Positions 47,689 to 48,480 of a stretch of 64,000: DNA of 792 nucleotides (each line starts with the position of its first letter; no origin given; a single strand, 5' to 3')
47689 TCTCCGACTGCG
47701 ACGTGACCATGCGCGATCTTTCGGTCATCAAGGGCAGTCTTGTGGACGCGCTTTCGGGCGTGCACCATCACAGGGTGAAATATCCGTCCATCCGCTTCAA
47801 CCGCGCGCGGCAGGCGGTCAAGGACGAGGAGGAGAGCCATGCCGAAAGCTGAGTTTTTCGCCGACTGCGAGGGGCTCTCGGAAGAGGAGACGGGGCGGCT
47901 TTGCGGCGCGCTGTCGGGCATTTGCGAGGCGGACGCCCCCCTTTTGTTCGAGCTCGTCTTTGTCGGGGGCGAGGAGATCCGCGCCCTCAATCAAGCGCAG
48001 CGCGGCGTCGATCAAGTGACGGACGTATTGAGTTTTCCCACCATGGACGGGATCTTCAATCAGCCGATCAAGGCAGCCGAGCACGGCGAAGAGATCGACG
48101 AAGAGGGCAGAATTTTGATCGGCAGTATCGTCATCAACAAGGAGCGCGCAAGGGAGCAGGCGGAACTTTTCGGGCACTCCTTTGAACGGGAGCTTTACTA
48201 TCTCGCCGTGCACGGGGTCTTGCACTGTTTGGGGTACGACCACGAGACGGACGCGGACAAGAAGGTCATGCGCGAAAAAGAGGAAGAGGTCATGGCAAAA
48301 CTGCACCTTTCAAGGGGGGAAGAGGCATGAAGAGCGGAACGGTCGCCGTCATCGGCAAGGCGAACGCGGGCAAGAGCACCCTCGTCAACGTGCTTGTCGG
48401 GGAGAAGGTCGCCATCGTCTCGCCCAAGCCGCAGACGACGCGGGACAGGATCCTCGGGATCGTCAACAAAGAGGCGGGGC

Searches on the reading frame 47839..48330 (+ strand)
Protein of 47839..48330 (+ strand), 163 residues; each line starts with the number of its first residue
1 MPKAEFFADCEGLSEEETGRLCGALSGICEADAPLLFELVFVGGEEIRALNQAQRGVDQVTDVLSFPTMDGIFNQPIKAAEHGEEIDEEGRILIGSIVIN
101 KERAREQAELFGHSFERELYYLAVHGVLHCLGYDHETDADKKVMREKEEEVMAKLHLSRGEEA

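Call 81: search_protein_families(library=pfam, proteins=[window:47839-48330:+], max_evalue=0.00001)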
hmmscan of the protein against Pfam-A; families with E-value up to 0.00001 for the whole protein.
window:47839-48330:+ (163 aa): 1 family
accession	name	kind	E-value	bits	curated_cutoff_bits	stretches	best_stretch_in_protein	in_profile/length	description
PF02130.23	YbeY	-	1.9e-34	118.7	25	1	33-155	26-129/129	Endoribonuclease YbeY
